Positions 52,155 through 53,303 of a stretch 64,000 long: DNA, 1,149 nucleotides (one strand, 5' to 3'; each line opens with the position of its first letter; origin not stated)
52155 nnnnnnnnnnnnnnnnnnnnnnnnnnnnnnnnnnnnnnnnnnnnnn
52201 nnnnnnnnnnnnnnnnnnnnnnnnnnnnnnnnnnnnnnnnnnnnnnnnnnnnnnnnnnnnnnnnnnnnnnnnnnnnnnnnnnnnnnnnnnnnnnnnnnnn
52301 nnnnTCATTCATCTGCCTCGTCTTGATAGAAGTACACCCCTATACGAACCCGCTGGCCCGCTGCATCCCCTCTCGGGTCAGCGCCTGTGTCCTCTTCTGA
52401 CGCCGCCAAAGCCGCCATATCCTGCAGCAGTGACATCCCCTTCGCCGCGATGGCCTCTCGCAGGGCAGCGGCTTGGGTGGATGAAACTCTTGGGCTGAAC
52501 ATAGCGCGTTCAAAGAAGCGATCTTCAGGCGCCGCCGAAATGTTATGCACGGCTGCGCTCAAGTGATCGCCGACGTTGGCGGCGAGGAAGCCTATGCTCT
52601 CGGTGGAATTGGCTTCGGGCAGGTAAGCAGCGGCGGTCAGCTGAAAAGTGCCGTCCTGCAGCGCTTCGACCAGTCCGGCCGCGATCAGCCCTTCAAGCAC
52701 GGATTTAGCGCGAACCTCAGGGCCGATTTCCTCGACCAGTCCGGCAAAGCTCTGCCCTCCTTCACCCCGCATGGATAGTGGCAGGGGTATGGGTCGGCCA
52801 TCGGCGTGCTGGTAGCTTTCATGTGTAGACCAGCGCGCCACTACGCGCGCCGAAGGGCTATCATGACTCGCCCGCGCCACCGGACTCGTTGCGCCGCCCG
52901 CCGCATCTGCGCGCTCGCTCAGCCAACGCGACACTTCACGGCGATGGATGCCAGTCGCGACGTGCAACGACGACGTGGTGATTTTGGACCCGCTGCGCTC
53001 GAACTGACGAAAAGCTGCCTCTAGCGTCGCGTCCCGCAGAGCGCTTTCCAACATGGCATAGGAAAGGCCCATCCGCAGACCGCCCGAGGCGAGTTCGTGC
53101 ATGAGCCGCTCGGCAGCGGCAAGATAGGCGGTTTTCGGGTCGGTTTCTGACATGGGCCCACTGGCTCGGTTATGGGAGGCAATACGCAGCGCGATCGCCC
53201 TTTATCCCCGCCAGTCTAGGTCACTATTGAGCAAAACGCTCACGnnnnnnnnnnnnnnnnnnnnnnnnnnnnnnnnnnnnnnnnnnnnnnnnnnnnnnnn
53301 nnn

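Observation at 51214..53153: Translationally coupled pair: HTH-containing 282-aa protein plus Tat-exported repeat protein of unknown function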

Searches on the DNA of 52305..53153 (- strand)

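Call 82: search_dna_similar(query=L171:4911-6877:+, collection=plasmids, mode=near, max_rows=60)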
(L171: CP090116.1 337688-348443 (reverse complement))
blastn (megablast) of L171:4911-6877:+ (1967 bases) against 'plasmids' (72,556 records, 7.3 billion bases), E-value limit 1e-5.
Records with a match: 64; places in all: 64; records where one place covers at least 80% of the query: 63.
Best place of each record, by identity: >=99% 13; 95-99% 6; 90-95% 2; 80-90% 42; 60-80% 1.
By first word of the organism name: Rhizobium 64.
By predicted mobility (MOB-suite, as given by PLSDB): conjugative 42; non-mobilizable 18; mobilizable 4.
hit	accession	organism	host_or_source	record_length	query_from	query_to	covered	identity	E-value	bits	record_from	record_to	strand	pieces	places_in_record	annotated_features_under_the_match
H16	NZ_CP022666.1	Rhizobium leguminosarum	single cell,root nodules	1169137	1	1967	100%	100.0%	0e+0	3633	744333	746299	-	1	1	record has no annotation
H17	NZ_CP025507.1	Rhizobium leguminosarum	Pisum sativum,pea nodule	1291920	1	1967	100%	100.0%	0e+0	3633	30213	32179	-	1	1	record has no annotation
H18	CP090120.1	Rhizobium leguminosarum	Trifolium ambiguum,Cell culture,Plant ...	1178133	1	1967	100%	100.0%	0e+0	3633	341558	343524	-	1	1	DUF5666 domain-containing protein | DUF6502 family protein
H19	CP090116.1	Rhizobium leguminosarum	Trifolium ambiguum,Cell culture,Plant ...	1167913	1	1967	100%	100.0%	0e+0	3633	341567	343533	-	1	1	DUF5666 domain-containing protein | DUF6502 family protein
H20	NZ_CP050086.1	Rhizobium leguminosarum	Trifolium pratense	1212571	1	1967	100%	100.0%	0e+0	3633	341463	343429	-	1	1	record has no annotation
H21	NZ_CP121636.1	Rhizobium leguminosarum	Trifolium ambiguum,cell culture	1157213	1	1967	100%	100.0%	0e+0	3633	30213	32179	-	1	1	record has no annotation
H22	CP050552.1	Rhizobium leguminosarum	Vicia sativa,cell culture,root nodule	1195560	1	1967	100%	99.9%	0e+0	3627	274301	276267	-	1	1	hypothetical protein (x2)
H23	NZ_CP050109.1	Rhizobium leguminosarum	Trifolium repens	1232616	1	1967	100%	99.9%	0e+0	3627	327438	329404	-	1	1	record has no annotation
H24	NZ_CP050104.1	Rhizobium leguminosarum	Trifolium repens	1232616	1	1967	100%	99.9%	0e+0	3627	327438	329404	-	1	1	record has no annotation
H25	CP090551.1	Rhizobium leguminosarum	Trifolium pratense,Cell culture,Plant ...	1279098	1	1967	100%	99.9%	0e+0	3624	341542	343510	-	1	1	none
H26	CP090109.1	Rhizobium leguminosarum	Trifolium ambiguum,Cell culture,Plant ...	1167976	1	1967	100%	99.9%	0e+0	3622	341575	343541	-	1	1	DUF5666 domain-containing protein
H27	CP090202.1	Rhizobium leguminosarum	Trifolium ambiguum,Cell culture,nodule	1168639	1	1967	100%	99.8%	0e+0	3615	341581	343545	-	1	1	DUF5666 domain-containing protein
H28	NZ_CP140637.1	Rhizobium indigoferae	Indigofera amblyantha,Pure culture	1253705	1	1967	100%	99.6%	0e+0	3589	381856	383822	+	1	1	record has no annotation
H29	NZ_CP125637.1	Rhizobium leguminosarum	Phaseolus vulgaris,Pure culture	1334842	1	1967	100%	97.6%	0e+0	3367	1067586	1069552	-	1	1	record has no annotation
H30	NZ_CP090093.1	Rhizobium leguminosarum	Galega,Cell culture,Plant nodule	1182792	1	1967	100%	97.3%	0e+0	3334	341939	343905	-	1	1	record has no annotation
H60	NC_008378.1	Rhizobium johnstonii 3841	-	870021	1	1913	97%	84.5%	0e+0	1882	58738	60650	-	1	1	DUF5666 domain-containing protein | DUF6502 family protein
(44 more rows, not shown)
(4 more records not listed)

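Call 83: get_annotated_region(hit=H60, flank=4000)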
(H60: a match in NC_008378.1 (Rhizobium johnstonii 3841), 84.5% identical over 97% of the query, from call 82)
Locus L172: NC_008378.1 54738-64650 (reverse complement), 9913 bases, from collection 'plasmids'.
description: Rhizobium johnstonii 3841 plasmid pRL12, complete sequence
organism: Rhizobium johnstonii 3841 (NCBI taxid 216596)
taxonomy: Bacteria; Pseudomonadota; Alphaproteobacteria; Hyphomicrobiales; Rhizobiaceae; Rhizobium; Rhizobium johnstonii; Rhizobium johnstonii 3841
host: -; source: -; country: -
typing (MOB-suite, as given by PLSDB): conjugative; relaxase MOBQ; mating-pair formation MPF_T
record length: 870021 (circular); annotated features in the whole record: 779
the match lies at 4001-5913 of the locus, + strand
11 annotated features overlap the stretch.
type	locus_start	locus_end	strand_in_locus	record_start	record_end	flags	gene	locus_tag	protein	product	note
CDS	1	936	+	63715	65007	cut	-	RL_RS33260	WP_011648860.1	flagellar hook protein FlgE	GO:0071973 - bacterial-type flagellum-dependent cell motility [Evidence IEA]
CDS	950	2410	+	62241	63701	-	flgK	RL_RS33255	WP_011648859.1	flagellar hook-associated protein FlgK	GO:0001539 - cilium or flagellum-dependent cell motility [Evidence IEA]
CDS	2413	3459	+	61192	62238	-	-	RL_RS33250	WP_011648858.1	flagellar hook-associated family protein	-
CDS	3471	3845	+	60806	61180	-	-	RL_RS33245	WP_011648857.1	DnaT-like ssDNA-binding protein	-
CDS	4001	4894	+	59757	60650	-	-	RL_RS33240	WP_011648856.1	DUF6502 family protein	-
CDS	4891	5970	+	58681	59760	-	-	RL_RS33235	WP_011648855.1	DUF5666 domain-containing protein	-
CDS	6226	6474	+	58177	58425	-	-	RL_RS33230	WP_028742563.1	hypothetical protein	-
CDS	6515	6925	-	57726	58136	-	-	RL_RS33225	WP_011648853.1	type II toxin-antitoxin system VapC family toxin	-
CDS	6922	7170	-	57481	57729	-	-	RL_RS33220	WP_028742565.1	type II toxin-antitoxin system VapB family antitoxin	-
CDS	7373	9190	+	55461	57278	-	-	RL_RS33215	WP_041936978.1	HAMP domain-containing methyl-accepting chemotaxis protein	GO:0006935 - chemotaxis [Evidence IEA]; GO:0007165 - signal transduction [Evidence IEA]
CDS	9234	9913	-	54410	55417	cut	doeB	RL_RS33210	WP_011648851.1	N(2)-acetyl-L-2,4-diaminobutanoate deacetylase DoeB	GO:0042400 - ectoine catabolic process [Evidence IEA]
